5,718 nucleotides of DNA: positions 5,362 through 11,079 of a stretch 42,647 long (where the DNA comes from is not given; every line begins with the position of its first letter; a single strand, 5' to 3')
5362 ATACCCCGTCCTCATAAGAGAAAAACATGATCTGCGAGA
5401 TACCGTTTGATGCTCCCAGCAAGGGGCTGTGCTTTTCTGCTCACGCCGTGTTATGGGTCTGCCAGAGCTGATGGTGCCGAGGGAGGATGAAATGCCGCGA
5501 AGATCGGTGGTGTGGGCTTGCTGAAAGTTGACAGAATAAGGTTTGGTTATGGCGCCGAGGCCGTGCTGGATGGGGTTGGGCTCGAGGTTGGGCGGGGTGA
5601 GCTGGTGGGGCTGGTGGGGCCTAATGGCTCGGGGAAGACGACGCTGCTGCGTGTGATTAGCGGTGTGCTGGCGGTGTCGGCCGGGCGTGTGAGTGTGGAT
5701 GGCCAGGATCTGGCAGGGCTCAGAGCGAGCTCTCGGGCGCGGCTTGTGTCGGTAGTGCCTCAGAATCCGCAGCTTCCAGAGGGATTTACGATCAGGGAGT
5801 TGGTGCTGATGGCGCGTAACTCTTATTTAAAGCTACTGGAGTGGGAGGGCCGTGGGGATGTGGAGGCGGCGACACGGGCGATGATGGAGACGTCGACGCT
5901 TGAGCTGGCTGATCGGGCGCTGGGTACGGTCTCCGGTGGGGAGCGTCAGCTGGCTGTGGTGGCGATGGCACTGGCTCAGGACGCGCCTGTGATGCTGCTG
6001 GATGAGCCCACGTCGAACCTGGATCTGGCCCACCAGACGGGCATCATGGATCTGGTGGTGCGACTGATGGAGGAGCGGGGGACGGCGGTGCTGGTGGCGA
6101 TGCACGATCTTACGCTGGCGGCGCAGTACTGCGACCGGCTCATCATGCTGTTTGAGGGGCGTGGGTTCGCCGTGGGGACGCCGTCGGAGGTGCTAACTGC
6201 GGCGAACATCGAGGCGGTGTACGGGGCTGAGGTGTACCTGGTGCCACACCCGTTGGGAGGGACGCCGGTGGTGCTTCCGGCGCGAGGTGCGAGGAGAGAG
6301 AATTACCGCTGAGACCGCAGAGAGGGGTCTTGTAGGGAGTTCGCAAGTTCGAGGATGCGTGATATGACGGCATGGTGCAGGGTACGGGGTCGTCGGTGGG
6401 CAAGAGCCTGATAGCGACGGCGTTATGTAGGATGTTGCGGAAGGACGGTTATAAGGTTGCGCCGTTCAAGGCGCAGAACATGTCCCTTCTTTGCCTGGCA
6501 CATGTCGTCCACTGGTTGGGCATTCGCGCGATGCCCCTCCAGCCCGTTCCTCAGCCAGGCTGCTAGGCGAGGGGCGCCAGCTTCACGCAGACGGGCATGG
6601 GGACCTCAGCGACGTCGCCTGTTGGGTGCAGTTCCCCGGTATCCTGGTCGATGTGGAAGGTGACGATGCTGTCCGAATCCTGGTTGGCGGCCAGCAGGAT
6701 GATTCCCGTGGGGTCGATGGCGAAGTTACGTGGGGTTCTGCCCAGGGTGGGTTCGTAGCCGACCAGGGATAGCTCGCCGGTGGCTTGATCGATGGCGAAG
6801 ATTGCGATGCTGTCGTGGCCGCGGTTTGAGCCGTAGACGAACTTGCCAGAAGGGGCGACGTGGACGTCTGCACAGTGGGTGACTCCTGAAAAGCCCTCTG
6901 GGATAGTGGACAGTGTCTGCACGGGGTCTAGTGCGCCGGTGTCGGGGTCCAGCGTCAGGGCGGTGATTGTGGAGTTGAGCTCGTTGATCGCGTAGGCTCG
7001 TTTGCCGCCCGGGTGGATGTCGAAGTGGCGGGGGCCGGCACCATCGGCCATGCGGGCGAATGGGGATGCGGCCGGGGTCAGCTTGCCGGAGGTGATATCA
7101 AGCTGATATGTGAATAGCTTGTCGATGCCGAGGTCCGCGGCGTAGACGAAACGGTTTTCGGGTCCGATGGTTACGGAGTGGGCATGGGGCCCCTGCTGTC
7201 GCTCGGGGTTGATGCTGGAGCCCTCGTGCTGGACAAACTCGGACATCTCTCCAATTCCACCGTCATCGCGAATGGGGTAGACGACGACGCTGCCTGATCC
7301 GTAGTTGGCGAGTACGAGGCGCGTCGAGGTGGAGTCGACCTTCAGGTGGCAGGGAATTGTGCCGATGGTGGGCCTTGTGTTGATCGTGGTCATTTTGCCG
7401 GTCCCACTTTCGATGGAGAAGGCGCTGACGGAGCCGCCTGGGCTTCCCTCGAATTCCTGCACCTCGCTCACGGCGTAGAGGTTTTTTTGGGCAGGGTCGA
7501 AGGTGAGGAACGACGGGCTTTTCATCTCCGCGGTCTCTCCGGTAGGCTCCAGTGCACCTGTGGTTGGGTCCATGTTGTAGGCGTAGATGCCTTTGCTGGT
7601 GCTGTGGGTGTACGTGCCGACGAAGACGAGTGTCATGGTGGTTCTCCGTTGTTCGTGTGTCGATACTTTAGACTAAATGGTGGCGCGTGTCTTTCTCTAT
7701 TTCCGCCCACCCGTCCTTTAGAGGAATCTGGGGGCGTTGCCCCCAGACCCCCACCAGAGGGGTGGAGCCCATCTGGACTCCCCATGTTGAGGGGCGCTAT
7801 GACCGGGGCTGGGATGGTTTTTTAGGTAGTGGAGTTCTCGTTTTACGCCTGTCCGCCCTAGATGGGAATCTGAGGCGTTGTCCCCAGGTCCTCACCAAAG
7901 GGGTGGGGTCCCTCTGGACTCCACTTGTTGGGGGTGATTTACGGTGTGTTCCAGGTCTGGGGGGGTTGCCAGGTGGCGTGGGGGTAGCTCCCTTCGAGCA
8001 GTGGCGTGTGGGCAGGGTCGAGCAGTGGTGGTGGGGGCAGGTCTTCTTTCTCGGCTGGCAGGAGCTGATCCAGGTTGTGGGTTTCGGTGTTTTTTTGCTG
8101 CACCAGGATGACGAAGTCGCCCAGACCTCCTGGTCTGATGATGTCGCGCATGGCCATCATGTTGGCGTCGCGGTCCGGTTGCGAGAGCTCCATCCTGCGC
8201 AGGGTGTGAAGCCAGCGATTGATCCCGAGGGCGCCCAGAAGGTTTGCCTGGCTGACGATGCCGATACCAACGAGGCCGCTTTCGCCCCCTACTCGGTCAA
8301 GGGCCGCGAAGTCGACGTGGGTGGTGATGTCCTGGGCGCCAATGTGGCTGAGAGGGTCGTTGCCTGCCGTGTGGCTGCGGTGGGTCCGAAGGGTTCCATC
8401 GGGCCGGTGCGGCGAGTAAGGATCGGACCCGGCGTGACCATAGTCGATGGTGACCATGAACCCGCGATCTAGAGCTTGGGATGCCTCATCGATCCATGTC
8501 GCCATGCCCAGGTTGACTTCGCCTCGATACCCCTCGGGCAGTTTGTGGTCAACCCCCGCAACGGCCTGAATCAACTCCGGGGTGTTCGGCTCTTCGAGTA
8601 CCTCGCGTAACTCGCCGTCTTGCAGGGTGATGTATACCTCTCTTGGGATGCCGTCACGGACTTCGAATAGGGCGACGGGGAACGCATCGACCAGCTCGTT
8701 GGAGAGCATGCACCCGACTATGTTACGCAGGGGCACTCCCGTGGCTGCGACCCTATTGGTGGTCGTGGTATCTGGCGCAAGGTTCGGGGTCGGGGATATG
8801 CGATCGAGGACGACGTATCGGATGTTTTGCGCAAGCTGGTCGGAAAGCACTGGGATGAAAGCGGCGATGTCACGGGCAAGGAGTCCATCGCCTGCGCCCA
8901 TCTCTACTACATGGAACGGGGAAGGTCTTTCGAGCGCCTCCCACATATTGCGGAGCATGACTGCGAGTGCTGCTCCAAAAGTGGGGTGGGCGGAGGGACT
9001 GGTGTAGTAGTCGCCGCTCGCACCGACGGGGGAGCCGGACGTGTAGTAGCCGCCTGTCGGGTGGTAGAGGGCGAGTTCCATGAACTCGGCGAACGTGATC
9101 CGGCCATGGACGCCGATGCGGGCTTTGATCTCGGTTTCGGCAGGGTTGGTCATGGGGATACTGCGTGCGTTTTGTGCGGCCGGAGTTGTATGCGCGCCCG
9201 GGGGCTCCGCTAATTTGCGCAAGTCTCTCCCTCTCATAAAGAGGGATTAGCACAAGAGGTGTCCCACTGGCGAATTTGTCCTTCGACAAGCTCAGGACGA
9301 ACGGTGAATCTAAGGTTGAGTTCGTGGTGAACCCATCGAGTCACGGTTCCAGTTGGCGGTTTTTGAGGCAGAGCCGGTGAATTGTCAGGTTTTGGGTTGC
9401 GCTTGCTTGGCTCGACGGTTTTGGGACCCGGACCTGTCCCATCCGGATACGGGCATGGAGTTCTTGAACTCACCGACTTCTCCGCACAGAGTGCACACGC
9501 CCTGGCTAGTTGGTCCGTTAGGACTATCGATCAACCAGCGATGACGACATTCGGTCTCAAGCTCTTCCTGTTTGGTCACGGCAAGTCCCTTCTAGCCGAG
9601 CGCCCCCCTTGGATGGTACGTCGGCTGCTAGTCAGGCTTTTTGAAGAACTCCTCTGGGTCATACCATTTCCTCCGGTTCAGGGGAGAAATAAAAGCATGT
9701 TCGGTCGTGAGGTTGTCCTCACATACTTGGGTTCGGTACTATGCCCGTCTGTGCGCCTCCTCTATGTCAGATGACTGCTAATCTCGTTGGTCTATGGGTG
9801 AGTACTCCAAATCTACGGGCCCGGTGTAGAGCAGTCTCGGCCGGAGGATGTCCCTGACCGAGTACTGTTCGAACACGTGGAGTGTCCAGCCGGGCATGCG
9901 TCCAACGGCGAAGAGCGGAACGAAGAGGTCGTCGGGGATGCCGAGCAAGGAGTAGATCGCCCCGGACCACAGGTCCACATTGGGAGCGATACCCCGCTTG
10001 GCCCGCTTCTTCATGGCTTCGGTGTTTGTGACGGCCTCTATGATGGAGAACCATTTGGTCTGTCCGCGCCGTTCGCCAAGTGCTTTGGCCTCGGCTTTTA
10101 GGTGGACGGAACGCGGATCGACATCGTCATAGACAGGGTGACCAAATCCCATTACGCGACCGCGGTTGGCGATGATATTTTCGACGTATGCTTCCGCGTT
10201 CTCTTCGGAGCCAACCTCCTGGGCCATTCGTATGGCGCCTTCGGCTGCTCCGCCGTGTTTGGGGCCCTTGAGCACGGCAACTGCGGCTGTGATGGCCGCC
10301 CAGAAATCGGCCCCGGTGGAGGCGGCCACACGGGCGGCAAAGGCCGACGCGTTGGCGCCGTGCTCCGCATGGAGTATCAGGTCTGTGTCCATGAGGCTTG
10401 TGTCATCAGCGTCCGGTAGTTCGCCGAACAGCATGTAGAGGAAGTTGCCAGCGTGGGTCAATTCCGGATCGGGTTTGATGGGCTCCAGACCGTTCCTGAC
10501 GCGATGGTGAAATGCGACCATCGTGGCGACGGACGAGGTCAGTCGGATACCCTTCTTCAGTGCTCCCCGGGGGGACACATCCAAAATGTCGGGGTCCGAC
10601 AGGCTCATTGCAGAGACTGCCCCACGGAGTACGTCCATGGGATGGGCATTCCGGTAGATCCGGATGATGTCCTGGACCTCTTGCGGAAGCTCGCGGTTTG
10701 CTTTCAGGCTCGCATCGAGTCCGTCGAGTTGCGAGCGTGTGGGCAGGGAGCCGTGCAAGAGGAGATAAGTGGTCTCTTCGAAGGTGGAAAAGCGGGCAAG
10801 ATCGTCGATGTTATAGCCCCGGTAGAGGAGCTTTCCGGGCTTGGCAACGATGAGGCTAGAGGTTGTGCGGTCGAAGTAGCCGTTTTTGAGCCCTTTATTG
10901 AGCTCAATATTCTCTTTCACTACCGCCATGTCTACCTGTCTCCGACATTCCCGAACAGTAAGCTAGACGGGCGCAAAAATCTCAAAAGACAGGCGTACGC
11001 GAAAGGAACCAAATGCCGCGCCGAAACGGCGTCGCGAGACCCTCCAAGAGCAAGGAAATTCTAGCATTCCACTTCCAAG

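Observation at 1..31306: Mosaic hairpin-forming intergenic repeat family at 13 loci, all in one orientation, several inside operons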

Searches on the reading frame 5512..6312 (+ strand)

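Call 7: search_protein_families(library=pfam, proteins=[window:5512-6312:+])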
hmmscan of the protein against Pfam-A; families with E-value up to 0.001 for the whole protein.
window:5512-6312:+ (266 aa): 3 families
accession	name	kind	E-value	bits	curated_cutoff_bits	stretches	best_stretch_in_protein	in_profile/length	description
PF00005.33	ABC_tran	-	2.3e-30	106.4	25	1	19-168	1-137/137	ABC transporter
PF13304.12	AAA_21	-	9.6e-13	49.3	27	2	137-202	235-302/304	AAA domain, putative AbiEii toxin, Type IV TA system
PF02463.25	SMC_N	-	1.3e-08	35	40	1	32-201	27-200/220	RecF/RecN/SMC N terminal domain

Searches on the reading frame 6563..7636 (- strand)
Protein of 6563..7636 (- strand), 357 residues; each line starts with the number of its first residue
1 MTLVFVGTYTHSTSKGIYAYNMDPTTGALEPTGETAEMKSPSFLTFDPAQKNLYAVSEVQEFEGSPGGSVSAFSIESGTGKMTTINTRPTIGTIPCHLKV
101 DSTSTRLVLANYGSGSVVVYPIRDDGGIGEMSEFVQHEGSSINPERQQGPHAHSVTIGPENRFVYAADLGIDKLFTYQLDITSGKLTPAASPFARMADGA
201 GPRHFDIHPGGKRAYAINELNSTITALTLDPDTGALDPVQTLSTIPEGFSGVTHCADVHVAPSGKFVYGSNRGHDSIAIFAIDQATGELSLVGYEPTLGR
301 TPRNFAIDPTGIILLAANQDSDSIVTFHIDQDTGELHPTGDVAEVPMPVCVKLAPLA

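Call 7: search_protein_families(library=pfam, proteins=[window:6563-7636:-])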
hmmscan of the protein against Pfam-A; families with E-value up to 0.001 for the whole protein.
window:6563-7636:- (357 aa): 2 families
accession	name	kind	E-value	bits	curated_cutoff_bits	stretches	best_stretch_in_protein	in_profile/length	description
PF10282.15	Lactonase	-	5.9e-120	401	21.7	1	4-352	2-343/344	Lactonase, 7-bladed beta-propeller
PF08450.18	SGL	-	0.00099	19.2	26.3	0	155-200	139-183/246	SMP-30/Gluconolactonase/LRE-like region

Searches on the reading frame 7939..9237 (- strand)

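Call 7: search_protein_families(library=pfam, proteins=[window:7939-9237:-])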
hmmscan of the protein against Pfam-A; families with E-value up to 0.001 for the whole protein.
window:7939-9237:- (432 aa): 1 family
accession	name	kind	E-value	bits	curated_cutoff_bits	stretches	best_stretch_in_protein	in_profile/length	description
PF02636.23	Methyltransf_28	-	2.7e-46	158.5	23.3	1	91-326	2-247/249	Putative S-adenosyl-L-methionine-dependent methyltransferase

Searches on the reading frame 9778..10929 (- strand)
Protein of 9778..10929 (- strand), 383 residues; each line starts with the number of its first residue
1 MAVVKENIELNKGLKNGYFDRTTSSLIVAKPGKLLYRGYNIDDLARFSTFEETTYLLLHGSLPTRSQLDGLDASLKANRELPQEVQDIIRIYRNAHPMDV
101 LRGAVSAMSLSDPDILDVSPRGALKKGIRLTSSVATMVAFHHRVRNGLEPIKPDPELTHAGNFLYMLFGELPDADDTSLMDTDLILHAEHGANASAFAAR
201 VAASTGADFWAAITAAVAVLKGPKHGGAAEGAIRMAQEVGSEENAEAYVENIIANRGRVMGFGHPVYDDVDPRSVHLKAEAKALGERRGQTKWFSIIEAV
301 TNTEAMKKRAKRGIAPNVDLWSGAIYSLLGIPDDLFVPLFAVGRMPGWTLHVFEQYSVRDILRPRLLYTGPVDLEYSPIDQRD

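Call 7: search_protein_families(library=pfam, proteins=[window:9778-10929:-])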
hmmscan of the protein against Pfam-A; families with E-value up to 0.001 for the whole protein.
window:9778-10929:- (383 aa): 1 family
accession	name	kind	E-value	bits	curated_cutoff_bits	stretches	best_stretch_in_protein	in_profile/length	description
PF00285.26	Citrate_synt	-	7.5e-114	380.9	27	1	13-365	1-357/357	Citrate synthase, C-terminal domain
